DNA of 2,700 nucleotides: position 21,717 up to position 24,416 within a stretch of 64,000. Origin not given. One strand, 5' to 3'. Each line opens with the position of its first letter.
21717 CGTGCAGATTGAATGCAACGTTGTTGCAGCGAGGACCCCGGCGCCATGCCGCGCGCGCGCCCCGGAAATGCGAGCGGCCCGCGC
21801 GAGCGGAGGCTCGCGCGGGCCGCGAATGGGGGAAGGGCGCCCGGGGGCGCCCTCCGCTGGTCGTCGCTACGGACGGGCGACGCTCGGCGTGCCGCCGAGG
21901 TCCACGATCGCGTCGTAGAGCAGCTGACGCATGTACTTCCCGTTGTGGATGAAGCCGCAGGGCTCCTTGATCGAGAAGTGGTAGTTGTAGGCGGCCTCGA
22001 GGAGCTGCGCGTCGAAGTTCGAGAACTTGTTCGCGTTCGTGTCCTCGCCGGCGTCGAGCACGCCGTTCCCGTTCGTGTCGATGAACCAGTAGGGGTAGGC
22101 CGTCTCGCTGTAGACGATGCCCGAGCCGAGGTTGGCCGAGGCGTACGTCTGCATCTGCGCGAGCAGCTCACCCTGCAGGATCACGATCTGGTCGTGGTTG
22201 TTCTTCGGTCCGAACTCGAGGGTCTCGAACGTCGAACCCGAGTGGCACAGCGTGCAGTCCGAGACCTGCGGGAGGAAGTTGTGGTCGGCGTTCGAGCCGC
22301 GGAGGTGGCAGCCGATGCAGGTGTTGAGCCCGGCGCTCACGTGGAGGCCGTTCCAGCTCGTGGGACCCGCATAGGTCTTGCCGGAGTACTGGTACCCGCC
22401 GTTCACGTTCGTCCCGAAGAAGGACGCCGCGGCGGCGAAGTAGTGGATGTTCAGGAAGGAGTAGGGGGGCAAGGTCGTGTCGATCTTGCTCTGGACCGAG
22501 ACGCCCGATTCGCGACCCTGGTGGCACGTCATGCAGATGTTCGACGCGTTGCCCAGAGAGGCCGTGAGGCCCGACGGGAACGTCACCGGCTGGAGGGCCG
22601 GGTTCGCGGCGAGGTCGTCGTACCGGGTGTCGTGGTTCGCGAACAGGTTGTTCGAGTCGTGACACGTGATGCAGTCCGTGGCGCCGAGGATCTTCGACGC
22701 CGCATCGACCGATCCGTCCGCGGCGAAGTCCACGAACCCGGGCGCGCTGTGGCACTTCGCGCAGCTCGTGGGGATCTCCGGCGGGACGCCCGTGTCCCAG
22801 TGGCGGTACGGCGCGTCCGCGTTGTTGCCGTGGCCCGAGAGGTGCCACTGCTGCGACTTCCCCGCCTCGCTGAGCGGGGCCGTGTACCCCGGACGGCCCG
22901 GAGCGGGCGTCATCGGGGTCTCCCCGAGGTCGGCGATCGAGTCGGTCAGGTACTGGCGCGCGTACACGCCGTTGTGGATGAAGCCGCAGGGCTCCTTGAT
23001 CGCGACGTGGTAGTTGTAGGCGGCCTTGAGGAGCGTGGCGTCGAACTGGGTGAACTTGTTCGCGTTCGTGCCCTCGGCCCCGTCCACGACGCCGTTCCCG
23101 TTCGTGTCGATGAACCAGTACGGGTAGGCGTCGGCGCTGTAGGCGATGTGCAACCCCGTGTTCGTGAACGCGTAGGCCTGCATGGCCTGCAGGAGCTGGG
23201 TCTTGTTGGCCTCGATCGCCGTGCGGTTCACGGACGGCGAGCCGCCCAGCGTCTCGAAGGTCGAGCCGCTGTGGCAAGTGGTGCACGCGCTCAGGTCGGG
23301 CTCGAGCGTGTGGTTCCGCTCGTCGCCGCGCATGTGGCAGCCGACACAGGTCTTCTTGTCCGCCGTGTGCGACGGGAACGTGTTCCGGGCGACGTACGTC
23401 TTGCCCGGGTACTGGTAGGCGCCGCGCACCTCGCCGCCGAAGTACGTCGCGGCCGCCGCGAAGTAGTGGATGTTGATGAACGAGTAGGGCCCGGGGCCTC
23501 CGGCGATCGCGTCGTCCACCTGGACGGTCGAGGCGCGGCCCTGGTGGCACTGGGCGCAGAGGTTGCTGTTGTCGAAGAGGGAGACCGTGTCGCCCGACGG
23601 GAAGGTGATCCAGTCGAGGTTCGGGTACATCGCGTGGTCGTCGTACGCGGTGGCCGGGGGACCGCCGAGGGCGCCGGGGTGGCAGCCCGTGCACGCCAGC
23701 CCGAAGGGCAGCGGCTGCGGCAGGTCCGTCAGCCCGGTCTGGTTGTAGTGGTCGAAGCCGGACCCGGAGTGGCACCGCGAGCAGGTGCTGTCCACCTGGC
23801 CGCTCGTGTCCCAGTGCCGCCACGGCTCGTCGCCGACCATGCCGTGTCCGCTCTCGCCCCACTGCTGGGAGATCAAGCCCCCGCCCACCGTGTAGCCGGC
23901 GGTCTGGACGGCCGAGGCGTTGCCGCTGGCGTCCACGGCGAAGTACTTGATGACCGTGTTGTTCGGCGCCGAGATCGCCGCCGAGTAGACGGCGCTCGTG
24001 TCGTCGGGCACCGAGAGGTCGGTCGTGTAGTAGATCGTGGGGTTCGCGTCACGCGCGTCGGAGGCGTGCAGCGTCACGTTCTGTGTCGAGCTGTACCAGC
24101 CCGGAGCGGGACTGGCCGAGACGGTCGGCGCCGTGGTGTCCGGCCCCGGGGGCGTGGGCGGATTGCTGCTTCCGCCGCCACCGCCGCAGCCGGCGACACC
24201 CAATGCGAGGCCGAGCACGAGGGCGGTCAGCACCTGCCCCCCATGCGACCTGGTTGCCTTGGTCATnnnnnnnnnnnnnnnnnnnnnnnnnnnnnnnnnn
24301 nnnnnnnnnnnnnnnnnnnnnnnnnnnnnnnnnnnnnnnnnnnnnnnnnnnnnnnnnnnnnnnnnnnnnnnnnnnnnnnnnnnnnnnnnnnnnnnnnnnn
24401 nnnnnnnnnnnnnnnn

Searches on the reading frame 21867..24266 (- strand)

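Call 28: search_protein_families(library=pfam, proteins=[window:21867-24266:-], max_evalue=0.01)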
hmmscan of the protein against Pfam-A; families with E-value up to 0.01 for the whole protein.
window:21867-24266:- (799 aa): 6 families
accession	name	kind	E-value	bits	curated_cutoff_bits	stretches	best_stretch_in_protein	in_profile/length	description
PF13290.12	CHB_HEX_C_1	-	1.8e-15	57.1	22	1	53-122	1-67/67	Chitobiase/beta-hexosaminidase C-terminal domain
PF14522.11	Cytochrome_C7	-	8.1e-11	42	24.8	1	500-583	14-67/67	Cytochrome c7 and related cytochrome c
PF13287.12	Fn3_assoc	-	1.2e-10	41.7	23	1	73-124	7-58/59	Fn3 associated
PF22113.1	Mtrc-MtrF_II-IV_dom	-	5.4e-08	33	30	0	523-587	75-133/176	Outer membrane cytochrome MtrC/MtrF-like, domains II/IV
PF14537.11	Cytochrom_c3_2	-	9.6e-06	26.4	25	0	300-334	2-35/79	Cytochrome c3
PF02085.21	Cytochrom_CIII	-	0.0012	19.6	22.9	0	300-332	70-101/101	Class III cytochrome C family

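Call 70: search_protein_families(library=ncbifam, proteins=[window:21867-24266:-], max_evalue=0.001)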
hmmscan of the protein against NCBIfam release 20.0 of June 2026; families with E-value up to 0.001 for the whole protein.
window:21867-24266:- (799 aa): 2 families
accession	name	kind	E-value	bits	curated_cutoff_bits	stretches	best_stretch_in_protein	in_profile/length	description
NF045713.1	CxxCH_16_HmcA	equivalog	0.0001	21.1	400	0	302-340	359-394/541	sulfate respiration complex hexadecaheme cytochrome HmcA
NF058595.1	invert_tail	domain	0.00089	19.6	37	0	8-66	53-110/113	lipo-invert putative C-terminal anchoring domain-containing protein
